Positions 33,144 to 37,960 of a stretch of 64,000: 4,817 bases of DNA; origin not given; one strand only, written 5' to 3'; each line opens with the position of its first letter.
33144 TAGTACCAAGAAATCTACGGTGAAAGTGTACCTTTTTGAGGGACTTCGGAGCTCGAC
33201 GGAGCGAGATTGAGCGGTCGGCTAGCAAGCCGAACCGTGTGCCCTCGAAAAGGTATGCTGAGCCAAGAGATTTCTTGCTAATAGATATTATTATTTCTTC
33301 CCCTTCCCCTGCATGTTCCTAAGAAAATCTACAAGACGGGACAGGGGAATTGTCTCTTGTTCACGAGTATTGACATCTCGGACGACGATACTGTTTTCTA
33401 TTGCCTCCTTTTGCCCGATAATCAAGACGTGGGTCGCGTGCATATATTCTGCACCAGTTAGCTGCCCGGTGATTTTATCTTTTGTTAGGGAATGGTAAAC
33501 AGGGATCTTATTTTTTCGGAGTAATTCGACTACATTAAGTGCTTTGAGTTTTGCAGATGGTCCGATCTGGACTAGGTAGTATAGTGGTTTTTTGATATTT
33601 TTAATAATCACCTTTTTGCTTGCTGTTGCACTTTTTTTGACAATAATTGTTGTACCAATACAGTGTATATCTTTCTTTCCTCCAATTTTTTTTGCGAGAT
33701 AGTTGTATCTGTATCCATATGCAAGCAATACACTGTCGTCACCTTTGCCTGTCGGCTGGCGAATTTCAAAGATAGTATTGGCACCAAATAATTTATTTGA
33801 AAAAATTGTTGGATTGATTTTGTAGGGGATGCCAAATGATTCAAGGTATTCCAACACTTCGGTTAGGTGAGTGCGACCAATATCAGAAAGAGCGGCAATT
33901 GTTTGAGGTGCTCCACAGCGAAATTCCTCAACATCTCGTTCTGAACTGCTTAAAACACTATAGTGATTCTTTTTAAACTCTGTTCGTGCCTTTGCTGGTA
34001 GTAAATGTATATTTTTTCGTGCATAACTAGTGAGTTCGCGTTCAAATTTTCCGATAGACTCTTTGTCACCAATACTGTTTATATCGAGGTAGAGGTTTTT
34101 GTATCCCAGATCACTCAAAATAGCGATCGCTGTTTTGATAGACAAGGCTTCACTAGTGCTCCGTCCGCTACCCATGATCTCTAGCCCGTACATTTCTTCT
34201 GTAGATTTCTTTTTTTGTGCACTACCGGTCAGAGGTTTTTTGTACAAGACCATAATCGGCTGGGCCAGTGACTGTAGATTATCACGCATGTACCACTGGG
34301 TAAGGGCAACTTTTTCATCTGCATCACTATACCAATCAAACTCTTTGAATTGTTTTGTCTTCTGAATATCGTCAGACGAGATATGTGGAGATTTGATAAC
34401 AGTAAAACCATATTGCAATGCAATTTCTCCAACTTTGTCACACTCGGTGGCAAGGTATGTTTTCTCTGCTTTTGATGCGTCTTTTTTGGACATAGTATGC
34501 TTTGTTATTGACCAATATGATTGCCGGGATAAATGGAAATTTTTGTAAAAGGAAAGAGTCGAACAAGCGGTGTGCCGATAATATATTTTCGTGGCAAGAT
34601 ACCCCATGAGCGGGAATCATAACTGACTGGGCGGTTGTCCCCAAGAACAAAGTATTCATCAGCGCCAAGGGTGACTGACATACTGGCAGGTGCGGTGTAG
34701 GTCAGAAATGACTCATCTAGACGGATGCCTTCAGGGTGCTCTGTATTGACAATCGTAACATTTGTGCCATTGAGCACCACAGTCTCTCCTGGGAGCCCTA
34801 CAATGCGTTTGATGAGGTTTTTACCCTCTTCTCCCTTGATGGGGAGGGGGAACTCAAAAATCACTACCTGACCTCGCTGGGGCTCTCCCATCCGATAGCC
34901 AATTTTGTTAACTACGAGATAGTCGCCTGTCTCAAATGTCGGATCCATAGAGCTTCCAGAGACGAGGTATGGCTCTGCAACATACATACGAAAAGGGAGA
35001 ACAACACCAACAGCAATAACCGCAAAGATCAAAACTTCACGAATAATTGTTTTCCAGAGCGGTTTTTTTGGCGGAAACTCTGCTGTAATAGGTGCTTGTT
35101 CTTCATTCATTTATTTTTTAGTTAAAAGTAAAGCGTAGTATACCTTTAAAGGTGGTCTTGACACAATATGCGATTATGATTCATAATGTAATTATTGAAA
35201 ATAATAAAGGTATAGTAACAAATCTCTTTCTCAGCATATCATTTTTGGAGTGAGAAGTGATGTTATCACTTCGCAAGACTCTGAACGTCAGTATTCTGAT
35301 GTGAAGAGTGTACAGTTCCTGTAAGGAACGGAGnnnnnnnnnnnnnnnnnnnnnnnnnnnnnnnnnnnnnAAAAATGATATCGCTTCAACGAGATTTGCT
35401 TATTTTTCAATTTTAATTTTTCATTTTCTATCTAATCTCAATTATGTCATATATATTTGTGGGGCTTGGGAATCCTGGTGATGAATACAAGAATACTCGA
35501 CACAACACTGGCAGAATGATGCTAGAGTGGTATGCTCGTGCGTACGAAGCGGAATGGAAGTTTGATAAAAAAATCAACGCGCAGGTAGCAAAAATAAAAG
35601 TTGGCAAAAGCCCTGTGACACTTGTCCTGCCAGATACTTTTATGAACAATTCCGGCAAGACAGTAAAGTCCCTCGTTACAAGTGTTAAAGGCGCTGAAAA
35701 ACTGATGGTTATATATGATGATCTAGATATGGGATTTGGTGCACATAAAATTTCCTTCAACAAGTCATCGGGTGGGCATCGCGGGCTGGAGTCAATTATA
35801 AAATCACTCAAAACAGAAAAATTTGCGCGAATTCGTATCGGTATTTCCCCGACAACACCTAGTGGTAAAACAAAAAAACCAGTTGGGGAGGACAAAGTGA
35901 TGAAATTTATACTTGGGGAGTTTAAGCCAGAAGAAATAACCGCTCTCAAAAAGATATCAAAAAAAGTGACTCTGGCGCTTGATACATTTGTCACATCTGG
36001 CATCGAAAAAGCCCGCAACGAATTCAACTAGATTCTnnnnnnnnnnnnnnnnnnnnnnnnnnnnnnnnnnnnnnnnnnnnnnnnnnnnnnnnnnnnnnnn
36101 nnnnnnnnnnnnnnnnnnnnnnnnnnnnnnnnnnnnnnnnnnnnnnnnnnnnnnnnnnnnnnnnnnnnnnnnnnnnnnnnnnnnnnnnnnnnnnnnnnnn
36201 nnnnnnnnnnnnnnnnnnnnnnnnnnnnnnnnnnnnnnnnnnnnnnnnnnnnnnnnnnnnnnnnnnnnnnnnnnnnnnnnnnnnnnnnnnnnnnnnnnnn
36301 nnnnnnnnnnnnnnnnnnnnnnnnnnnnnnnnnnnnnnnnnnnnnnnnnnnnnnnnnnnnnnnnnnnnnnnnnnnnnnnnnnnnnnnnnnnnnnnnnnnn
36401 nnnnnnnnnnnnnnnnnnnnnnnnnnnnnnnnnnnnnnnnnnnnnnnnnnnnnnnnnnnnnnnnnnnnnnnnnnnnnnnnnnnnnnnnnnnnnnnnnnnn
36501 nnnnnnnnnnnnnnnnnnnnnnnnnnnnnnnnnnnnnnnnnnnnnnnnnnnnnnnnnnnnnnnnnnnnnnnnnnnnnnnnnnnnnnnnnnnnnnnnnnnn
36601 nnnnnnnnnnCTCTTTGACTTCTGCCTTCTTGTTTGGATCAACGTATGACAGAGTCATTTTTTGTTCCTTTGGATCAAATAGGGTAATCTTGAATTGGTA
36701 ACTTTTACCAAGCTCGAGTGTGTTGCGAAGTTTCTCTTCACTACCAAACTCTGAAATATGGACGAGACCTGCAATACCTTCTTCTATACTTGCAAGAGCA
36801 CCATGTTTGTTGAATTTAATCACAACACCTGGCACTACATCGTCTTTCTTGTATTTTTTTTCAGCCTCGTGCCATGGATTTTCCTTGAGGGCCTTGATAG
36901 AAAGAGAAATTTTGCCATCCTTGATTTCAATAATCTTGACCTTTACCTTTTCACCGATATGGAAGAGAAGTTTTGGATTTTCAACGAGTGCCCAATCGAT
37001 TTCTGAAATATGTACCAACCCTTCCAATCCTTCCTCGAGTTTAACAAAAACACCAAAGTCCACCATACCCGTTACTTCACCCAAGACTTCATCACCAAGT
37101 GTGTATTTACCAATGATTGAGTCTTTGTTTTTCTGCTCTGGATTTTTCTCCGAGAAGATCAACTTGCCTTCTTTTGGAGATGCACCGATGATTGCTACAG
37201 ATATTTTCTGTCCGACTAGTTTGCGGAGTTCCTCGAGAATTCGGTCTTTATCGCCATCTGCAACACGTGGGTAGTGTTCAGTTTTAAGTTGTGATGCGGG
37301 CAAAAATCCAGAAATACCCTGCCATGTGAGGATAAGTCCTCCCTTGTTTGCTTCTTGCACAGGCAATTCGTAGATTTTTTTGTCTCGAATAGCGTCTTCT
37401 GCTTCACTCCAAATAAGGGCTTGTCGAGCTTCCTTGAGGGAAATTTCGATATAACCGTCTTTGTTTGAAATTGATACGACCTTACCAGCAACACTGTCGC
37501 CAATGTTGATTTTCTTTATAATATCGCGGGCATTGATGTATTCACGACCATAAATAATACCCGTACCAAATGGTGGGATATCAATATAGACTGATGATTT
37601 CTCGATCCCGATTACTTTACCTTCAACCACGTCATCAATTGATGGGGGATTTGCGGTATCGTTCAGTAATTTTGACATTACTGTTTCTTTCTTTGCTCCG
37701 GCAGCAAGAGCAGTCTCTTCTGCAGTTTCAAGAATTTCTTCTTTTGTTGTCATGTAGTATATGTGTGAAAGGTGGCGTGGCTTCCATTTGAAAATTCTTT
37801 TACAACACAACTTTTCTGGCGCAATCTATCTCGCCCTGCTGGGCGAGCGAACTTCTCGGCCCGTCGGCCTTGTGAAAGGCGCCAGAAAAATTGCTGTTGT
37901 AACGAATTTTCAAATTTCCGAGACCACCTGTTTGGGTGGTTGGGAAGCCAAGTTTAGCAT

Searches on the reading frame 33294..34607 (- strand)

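Call 52: search_protein_families(library=pfam, proteins=[window:33294-34607:-], max_evalue=0.001)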
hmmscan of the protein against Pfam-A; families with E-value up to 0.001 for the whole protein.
window:33294-34607:- (438 aa): 1 family
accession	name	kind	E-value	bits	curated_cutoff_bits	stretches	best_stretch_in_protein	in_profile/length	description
PF03129.25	HGTP_anticodon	-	1.2e-10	41.8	21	1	350-431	9-93/94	Anticodon binding domain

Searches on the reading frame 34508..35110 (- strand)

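Call 52: search_protein_families(library=pfam, proteins=[window:34508-35110:-], max_evalue=0.001)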
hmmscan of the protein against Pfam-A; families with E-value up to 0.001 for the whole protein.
window:34508-35110:- (201 aa): 2 families
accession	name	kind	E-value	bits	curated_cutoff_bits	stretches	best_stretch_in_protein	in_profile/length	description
PF10502.14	Peptidase_S26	-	1.2e-40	139.6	22.9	1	24-183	2-165/168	Signal peptidase, peptidase S26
PF00717.28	Peptidase_S24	-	0.00087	19.4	23.3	0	50-117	40-95/116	Peptidase S24-like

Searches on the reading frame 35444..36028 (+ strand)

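Call 53: search_protein_families(library=pfam, proteins=[window:35444-36028:+], max_evalue=0.001)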
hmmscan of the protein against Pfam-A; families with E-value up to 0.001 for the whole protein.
window:35444-36028:+ (195 aa): 1 family
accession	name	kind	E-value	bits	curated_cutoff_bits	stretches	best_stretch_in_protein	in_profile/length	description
PF01195.25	Pept_tRNA_hydro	-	9.1e-52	176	27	1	4-195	1-183/183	Peptidyl-tRNA hydrolase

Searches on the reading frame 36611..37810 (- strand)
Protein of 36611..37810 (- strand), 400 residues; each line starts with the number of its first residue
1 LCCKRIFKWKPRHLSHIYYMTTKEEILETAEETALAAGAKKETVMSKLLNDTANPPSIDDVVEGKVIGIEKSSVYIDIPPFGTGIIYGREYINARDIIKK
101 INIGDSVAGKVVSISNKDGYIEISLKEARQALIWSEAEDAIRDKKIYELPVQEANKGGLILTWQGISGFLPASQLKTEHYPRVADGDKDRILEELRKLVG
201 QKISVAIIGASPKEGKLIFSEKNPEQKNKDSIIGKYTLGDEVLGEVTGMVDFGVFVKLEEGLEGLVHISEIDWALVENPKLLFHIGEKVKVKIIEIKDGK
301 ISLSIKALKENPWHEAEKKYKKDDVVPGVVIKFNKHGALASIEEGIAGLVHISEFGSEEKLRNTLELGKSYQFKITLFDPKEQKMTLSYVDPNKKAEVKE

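Call 52: search_protein_families(library=pfam, proteins=[window:36611-37810:-], max_evalue=0.001)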
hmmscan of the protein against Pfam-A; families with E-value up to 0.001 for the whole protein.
window:36611-37810:- (400 aa): 4 families
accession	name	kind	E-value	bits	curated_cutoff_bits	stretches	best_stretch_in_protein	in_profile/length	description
PF00575.29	S1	-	7.8e-39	132.4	22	3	237-306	3-74/74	S1 RNA binding domain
PF21710.3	Spt6_S1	-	2.4e-07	31.4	27.5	0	315-389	9-86/91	Spt6, S1/OB domain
PF23459.1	S1_RRP5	-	8.2e-07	29.9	27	0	320-358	1-39/72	RRP5 S1 domain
PF21543.3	CvfB_2nd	-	8.6e-07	29.2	27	0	285-306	53-75/76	Virulence regulatory factor CvfB, second domain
